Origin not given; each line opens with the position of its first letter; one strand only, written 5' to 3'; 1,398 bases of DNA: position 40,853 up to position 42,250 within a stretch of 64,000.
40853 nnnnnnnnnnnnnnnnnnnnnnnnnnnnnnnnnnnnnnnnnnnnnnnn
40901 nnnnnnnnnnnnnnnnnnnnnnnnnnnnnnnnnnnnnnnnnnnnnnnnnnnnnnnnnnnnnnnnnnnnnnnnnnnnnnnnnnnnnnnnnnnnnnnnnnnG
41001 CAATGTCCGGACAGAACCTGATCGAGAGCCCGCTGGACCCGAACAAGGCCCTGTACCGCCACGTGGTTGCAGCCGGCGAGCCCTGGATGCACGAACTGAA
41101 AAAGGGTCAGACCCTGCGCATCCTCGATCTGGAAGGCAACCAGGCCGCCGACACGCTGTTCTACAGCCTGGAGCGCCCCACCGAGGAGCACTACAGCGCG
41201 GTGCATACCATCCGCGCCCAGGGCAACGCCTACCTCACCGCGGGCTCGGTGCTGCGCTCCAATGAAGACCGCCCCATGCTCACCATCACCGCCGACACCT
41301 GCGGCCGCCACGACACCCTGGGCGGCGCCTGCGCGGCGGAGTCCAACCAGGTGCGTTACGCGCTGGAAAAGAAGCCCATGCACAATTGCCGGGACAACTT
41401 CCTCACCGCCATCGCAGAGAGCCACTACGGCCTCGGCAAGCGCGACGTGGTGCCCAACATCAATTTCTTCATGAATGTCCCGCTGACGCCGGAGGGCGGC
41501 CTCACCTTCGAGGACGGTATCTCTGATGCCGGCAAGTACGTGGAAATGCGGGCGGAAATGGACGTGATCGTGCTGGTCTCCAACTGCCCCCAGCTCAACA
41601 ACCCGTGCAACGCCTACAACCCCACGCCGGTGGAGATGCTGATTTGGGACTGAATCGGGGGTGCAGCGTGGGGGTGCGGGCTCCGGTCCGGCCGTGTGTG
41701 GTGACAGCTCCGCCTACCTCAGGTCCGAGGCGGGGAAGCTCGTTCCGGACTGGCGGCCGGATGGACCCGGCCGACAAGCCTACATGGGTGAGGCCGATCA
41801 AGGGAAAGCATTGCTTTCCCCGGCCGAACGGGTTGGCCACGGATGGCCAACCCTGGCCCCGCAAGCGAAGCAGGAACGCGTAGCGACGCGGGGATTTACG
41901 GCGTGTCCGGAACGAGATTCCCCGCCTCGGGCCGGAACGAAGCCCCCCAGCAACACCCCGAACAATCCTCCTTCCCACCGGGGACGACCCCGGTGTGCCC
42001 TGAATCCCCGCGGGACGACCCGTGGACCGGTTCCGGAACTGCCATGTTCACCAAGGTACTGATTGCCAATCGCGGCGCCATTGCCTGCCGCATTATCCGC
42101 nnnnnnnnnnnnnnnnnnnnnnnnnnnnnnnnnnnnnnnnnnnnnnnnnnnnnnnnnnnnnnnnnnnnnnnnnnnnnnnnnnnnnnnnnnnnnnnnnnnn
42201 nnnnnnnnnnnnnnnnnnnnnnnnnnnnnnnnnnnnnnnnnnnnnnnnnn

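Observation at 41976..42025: Second, different-class guanidine riboswitch candidate (mini-ykkC / guanidine-II) inside the operon, just before the carboxylase gene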

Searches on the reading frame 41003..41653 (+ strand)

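Call 5: search_protein_families(library=pfam, proteins=[window:41003-41653:+])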
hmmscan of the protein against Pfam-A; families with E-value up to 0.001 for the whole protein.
window:41003-41653:+ (216 aa): 1 family
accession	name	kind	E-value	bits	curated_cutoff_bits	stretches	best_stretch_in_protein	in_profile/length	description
PF09347.15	DUF1989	-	1e-70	237.2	27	1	21-189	2-168/168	Domain of unknown function (DUF1989)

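Call 6: search_protein_families(library=ncbifam, proteins=[window:41003-41653:+])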
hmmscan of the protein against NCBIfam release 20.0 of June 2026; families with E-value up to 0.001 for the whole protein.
window:41003-41653:+ (216 aa): 3 families
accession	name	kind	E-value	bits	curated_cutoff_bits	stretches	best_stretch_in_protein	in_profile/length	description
TIGR03424.1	urea_degr_1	equivalog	6e-100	332.8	284.7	1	16-215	2-198/198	urea amidolyase associated protein UAAP2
TIGR03425.1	urea_degr_2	hypoth_equivalog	1.2e-52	178.4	205.95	1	17-215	2-203/233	urea amidolyase associated protein UAAP1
NF053776.1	TmaoDeMthMsil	equivalog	2.6e-29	102.3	1100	1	20-215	167-362/763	trimethylamine N-oxide demethylase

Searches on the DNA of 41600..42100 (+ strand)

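Call 49: search_rna_families(source=window, start=41600, end=42100, threshold=evalue, max_evalue=10)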
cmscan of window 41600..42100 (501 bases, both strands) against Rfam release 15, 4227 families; matches with E-value up to 10: 9.
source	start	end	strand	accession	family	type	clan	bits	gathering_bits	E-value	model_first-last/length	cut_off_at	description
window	41976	42023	+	RF01068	Guanidine-II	Cis-reg; riboswitch;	-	48.2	32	1.4e-08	1-48/48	no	Guanidine-II riboswitch aptamer (mini-ykkC)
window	41748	41862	+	RF02809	RsmW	Gene; sRNA;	CL00106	29.3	52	0.0043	1-124/124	no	RsmW RNA family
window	41692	41757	+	RF03178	mir-4515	Gene; miRNA;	-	21.1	99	0.39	1-81/81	no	mir-4515 microRNA precursor family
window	41719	41775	+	RF01686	Acido-1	Gene; sRNA;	-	18.9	50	0.28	1-64/64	no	Acido-1 RNA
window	41690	41755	+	RF03947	mir-658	Gene; miRNA;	-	17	82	6.9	1-100/100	no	mir-658 microRNA precursor family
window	41970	42022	-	RF03006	M23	Gene; sRNA;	-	15.3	41.2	4.2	1-53/53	no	M23 RNA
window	41814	41938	-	RF01053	Deinococcus_Y_RNA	Gene;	-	15.3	80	5.9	1-126/126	no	Deinococcus radiodurans Y RNA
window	41792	41820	-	RF01795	FourU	Cis-reg; thermoregulator;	-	15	60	3.3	1-65/65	no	FourU thermometer RNA element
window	41844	41899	+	RF01323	CRISPR-DR10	Gene; CRISPR;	-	12.7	39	10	1-37/37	no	CRISPR RNA direct repeat element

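Call 53: build_rna_model(alignment_id=A1, structure=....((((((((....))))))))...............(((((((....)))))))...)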
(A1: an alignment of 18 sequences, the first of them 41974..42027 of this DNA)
Model R1 built from alignment A1 (18 sequences, 60 columns); structure: as given.
model positions 51; base pairs 15; branch points 1; effective number of sequences 18; information 0.934 bits per position. Calibrated on 0.2 Mb of random sequence (short: E-values are rough).
structure used (alignment columns):
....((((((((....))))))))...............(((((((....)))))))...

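Call 54: search_with_rna_model(model_id=R1, sources=[window, L001, L002, L003, L004, L005, L006, L007, L008, L009, L010, L011, L012, L013, L014, L015, L016, L017, L018, L019, L020, L021, L022, L023, L024, L025, L026, L027, L028, L029, L030, L031, L032, L033, L034, L035, L036, L037, L038, L039, L040, L041, L042, L043, L044, L045, L046, L047, L048, L049, L050, L051, L052, L053, L054, L055, L056, L057, L058, L059, L060, L061, L062, L063, L064, L065, L066, L067, L068, L069, L070, L071, L072, L073, L074, L075, L076, L077, L078, L079, L080], max_evalue=1)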
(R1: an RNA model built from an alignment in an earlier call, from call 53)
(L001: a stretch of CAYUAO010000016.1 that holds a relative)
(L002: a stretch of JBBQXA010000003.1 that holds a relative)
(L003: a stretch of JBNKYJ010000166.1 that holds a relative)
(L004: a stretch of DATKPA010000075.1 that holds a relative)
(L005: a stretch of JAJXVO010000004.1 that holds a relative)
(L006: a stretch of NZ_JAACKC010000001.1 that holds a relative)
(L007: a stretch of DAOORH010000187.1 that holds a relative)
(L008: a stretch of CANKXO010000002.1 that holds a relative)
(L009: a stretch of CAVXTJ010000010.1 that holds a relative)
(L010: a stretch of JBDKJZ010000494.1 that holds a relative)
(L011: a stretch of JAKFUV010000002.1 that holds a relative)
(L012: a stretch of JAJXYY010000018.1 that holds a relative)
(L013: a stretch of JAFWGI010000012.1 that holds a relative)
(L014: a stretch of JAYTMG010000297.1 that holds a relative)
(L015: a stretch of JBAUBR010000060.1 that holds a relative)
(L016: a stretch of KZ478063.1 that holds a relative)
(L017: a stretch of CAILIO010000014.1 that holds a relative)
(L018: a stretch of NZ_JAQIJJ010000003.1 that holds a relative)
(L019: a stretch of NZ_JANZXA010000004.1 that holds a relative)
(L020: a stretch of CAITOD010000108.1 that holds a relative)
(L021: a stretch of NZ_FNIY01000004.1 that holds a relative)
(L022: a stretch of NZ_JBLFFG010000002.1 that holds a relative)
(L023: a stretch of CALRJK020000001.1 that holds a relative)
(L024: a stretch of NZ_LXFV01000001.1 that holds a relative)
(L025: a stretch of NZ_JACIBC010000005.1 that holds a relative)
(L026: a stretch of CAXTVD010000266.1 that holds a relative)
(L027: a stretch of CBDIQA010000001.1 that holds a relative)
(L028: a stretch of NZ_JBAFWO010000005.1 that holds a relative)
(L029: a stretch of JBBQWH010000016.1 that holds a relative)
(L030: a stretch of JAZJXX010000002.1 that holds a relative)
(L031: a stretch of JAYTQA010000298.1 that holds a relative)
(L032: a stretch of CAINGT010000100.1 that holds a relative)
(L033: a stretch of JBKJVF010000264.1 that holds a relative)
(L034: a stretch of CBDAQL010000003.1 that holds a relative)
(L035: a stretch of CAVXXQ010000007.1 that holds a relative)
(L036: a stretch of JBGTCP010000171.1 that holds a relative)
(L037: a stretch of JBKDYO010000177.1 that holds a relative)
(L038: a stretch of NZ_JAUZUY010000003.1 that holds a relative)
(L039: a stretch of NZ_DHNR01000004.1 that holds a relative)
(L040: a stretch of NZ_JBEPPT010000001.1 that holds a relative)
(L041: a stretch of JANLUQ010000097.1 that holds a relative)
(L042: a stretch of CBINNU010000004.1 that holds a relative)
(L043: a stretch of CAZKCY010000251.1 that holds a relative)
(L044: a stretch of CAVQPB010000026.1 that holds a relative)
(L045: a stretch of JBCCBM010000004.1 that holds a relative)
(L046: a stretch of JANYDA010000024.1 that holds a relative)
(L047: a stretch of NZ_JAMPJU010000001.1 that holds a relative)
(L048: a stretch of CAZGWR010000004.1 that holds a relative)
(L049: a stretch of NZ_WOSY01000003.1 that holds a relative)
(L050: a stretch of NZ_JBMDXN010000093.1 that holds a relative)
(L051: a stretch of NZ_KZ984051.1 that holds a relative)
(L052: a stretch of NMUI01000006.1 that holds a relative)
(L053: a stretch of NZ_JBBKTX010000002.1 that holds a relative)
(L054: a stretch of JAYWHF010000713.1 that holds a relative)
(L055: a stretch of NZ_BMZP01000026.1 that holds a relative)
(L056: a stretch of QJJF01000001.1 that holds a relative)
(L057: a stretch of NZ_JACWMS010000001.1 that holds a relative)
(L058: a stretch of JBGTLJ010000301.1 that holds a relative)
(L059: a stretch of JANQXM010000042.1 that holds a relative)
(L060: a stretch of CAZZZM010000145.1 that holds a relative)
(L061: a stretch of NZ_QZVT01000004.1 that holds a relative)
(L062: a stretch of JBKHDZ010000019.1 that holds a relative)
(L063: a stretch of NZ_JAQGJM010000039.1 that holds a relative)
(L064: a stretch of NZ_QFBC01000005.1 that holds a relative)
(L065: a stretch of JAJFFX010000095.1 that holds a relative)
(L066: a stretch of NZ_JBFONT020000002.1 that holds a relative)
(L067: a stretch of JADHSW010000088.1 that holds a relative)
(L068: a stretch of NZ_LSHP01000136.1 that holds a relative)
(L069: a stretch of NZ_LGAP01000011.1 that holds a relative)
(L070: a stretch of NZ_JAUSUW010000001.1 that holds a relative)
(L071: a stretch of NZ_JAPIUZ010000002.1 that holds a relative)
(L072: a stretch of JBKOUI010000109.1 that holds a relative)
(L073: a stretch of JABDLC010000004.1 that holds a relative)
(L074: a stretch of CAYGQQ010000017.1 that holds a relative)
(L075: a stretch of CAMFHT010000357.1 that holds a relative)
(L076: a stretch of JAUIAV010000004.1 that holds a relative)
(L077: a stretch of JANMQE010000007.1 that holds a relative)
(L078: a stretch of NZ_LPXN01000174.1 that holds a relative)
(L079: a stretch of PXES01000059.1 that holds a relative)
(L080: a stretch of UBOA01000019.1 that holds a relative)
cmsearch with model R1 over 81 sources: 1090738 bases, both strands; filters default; matches with E-value up to 1: 23.
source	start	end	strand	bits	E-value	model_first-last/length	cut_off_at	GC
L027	4430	4483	+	52.5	6.6e-08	1-51/51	no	0.7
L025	4443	4495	+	52.3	7.1e-08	1-51/51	no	0.79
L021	4430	4482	+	52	8.1e-08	1-51/51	no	0.64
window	41975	42025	+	51.8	8.8e-08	1-51/51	no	0.76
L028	4442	4494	+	51.2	1.2e-07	1-51/51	no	0.79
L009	4525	4575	+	50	2e-07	1-51/51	no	0.69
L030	5940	5987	+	49.8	2.2e-07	1-51/51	no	0.69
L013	4535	4584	+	49.5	2.6e-07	1-51/51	no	0.74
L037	4531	4581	+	49.5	2.6e-07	1-51/51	no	0.67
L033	4530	4581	+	49.2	3e-07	1-51/51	no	0.63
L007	1823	1871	+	47.8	5.7e-07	1-51/51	no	0.61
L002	3804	3851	+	47.4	7e-07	1-51/51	no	0.67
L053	5926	5975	+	47.3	7.1e-07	1-51/51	no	0.68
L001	5928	5977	+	46.1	1.3e-06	1-51/51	no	0.82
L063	4282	4334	+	45.3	1.8e-06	1-51/51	no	0.72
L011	4518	4568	+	44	3.4e-06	1-51/51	no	0.69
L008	5945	5990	+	43.8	3.7e-06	1-51/51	no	0.57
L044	5923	5975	+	43.7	3.9e-06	1-51/51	no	0.75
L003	144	191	+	42.6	6.3e-06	1-51/51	no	0.62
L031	367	418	+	32.8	0.00061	1-51/51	no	0.71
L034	4398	4453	+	20.4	0.19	1-51/51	no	0.75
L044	5925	5978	-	19.8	0.26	1-51/51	no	0.74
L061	6956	6980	-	17.2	0.86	1-51/51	no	0.84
